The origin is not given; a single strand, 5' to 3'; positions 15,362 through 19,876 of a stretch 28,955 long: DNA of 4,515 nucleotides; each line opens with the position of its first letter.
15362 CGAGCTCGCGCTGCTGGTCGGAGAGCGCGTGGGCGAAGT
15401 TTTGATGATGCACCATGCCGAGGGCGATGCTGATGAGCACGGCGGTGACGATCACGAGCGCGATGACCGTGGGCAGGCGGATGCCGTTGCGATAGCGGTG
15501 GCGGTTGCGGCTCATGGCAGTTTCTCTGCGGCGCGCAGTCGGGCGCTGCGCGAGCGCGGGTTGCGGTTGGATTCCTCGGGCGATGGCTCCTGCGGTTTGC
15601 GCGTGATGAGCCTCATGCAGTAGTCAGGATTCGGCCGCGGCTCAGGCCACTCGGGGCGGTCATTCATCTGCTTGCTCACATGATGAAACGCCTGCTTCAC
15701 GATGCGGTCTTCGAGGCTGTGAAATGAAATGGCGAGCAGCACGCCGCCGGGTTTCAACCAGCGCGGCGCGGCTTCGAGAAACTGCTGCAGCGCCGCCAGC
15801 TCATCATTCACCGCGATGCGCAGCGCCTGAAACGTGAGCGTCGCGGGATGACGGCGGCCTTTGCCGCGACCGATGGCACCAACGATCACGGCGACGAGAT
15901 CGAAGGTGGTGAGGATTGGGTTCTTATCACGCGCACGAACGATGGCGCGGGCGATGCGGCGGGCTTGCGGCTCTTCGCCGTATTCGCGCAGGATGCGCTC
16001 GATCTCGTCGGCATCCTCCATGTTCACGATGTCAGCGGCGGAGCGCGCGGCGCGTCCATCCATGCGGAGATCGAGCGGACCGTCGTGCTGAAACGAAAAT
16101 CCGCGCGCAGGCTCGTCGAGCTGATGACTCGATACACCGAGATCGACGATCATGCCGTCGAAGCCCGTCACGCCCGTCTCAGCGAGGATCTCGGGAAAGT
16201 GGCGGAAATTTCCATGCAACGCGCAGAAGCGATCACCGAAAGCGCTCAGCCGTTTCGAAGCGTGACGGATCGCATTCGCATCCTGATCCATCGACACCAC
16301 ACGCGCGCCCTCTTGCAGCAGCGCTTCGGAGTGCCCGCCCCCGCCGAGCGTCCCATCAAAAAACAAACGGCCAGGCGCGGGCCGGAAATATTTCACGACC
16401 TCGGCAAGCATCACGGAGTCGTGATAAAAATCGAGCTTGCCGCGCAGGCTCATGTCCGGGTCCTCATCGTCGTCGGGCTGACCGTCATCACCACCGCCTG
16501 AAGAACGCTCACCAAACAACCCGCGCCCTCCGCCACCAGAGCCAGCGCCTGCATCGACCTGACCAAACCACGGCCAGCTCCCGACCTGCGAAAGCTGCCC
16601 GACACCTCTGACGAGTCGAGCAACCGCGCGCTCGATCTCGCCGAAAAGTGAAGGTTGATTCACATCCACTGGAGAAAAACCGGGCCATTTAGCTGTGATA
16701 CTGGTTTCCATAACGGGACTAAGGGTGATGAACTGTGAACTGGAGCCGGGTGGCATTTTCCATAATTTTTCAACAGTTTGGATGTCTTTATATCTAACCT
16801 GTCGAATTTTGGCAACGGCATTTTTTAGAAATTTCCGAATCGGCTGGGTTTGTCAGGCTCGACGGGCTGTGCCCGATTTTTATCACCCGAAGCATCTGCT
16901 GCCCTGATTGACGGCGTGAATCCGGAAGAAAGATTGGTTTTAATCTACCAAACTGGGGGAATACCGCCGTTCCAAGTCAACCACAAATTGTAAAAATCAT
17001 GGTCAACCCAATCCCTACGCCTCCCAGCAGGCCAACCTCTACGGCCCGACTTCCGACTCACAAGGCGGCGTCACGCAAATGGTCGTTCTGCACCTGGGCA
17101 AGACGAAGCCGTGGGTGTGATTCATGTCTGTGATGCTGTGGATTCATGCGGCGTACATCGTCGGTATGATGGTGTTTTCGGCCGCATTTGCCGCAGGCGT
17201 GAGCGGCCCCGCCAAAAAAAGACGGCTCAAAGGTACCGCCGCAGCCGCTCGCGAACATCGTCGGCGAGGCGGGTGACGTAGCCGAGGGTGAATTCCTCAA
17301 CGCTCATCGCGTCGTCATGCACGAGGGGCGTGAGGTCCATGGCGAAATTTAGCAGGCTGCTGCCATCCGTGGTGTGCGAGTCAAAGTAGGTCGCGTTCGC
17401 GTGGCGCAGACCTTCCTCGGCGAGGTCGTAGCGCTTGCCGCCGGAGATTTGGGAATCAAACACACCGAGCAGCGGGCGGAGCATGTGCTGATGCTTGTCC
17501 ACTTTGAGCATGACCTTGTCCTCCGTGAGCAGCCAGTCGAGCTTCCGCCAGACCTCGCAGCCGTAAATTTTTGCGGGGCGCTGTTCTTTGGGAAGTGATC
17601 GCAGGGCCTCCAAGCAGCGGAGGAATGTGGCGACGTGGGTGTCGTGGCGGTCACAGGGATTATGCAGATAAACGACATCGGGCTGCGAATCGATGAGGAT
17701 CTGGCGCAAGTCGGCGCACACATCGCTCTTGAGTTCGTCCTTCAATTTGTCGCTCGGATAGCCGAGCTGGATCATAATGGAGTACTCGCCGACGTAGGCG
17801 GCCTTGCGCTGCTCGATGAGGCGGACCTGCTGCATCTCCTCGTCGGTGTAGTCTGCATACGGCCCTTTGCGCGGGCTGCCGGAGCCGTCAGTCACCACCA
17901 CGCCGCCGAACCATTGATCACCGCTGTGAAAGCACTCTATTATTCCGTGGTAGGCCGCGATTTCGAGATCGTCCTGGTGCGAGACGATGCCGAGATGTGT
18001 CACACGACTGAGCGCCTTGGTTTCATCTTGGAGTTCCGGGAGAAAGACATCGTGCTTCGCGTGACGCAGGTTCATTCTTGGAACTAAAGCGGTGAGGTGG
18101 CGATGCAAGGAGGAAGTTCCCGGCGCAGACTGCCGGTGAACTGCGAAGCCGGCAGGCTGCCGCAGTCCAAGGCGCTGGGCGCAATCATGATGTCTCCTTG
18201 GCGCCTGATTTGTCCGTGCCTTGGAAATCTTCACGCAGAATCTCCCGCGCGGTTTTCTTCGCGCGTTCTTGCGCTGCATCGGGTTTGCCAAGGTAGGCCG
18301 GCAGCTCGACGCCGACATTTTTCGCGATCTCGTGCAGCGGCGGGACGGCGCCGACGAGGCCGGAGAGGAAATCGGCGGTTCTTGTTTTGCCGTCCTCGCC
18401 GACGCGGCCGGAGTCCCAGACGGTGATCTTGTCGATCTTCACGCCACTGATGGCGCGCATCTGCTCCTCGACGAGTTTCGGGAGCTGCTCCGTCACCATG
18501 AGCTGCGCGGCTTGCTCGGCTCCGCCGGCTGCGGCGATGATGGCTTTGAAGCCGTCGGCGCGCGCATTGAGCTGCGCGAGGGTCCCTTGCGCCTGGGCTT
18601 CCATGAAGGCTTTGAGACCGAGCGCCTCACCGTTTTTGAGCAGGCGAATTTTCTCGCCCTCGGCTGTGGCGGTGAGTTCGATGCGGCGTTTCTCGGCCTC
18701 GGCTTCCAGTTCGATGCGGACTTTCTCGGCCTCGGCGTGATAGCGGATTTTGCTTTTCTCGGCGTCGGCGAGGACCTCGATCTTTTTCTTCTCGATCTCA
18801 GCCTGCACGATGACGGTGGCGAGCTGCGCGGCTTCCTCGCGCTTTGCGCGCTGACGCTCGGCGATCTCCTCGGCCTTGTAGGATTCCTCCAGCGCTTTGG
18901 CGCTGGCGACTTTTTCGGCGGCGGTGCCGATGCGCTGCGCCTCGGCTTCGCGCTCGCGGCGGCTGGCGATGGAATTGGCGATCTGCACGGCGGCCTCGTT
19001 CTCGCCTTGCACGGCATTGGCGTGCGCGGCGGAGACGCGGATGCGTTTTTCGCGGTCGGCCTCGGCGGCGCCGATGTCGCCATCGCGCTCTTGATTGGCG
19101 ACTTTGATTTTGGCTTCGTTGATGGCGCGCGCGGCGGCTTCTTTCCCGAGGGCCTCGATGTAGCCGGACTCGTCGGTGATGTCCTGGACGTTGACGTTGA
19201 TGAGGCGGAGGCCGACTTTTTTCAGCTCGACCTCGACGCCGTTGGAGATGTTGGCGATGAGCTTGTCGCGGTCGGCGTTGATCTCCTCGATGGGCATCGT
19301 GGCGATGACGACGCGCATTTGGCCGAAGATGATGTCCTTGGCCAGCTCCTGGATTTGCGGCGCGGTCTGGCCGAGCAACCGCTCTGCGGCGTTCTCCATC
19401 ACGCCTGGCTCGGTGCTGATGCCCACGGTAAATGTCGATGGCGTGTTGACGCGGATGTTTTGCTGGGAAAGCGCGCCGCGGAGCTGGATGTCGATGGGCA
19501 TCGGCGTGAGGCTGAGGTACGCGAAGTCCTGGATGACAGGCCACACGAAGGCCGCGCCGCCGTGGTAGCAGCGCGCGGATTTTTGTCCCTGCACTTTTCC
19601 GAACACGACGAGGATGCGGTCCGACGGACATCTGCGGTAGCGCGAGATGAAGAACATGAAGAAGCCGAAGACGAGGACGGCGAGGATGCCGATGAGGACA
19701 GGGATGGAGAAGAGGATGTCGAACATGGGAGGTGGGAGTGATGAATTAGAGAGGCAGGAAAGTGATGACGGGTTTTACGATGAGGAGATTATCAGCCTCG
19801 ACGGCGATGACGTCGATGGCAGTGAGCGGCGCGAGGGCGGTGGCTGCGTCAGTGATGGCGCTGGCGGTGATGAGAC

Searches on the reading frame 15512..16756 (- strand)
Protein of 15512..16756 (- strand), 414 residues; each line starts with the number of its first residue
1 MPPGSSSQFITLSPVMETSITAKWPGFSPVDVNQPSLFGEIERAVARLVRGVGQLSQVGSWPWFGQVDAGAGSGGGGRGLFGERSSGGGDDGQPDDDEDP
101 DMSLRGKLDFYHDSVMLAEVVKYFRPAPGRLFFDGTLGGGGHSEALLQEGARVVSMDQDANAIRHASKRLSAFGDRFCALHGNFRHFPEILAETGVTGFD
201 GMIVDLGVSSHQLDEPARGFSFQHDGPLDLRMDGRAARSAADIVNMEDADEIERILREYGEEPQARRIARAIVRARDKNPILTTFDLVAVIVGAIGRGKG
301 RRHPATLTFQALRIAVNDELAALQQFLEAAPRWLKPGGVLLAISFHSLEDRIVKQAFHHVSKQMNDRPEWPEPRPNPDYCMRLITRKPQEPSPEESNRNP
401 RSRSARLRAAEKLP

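Call 5: search_protein_families(library=pfam, proteins=[window:15512-16756:-], max_evalue=0.001)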
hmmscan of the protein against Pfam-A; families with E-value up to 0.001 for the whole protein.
window:15512-16756:- (414 aa): 3 families
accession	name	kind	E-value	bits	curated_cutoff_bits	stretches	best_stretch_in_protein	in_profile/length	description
PF01795.25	Methyltransf_5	-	2e-104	349.9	27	1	110-412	2-308/309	MraW methylase family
PF08241.18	Methyltransf_11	-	0.00025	22.1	21.2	0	138-186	6-53/95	Methyltransferase domain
PF13649.12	Methyltransf_25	-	0.00036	21.6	27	0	137-189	6-60/97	Methyltransferase domain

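Call 6: search_protein_families(library=ncbifam, proteins=[window:15512-16756:-], max_evalue=0.001)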
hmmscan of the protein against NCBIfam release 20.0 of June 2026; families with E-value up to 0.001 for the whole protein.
window:15512-16756:- (414 aa): 1 family
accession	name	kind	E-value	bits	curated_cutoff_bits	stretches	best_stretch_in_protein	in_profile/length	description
TIGR00006.1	TIGR00006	equivalog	3.8e-96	322.2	154.3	1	110-412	5-309/310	16S rRNA (cytosine(1402)-N(4))-methyltransferase RsmH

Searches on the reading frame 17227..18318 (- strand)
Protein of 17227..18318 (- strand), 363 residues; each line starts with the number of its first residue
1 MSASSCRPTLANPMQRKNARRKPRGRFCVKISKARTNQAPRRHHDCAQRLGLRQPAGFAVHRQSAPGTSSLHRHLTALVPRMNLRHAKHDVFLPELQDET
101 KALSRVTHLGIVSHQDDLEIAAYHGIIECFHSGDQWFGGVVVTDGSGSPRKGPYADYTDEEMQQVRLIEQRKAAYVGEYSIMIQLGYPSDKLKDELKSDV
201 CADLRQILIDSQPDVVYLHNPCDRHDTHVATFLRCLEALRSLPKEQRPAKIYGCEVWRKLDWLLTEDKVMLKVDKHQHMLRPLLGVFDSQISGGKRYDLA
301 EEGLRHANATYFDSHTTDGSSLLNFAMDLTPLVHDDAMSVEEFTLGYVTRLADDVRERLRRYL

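Call 5: search_protein_families(library=pfam, proteins=[window:17227-18318:-], max_evalue=0.001)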
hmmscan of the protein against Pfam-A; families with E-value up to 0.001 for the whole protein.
window:17227-18318:- (363 aa): 1 family
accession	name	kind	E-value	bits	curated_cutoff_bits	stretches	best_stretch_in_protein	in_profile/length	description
PF02585.22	PIG-L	-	3.2e-12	47.5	28.2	1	111-233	3-123/129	GlcNAc-PI de-N-acetylase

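Call 6: search_protein_families(library=ncbifam, proteins=[window:17227-18318:-], max_evalue=0.001)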
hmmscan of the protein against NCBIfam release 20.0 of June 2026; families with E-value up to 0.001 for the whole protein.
window:17227-18318:- (363 aa): 1 family
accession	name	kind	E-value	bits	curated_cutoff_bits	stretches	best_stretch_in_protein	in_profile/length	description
TIGR04000.1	thiol_BshB2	equivalog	0.00012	21.9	195.25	1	111-277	6-171/217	bacillithiol biosynthesis deacetylase BshB2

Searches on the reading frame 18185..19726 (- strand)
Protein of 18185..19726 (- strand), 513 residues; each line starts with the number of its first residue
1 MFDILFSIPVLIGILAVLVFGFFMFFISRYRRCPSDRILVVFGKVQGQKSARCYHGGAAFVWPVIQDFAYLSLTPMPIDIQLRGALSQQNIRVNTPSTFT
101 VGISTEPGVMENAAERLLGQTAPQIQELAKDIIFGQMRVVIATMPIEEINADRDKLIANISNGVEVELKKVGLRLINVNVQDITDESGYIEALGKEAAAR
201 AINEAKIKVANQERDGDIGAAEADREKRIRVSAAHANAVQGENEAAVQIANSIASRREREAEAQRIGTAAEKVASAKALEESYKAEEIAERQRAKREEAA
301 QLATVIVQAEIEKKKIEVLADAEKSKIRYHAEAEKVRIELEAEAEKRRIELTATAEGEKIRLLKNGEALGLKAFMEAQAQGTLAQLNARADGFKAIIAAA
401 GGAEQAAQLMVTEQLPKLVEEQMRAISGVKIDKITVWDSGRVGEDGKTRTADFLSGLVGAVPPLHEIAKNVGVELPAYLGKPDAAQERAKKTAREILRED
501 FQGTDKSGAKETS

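Call 5: search_protein_families(library=pfam, proteins=[window:18185-19726:-], max_evalue=0.001)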
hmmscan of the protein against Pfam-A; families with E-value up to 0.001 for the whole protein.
window:18185-19726:- (513 aa): 1 family
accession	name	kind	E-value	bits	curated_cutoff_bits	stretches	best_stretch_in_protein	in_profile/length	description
PF01145.31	Band_7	-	1.9e-27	96.9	23.6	1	35-213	5-175/176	SPFH domain / Band 7 family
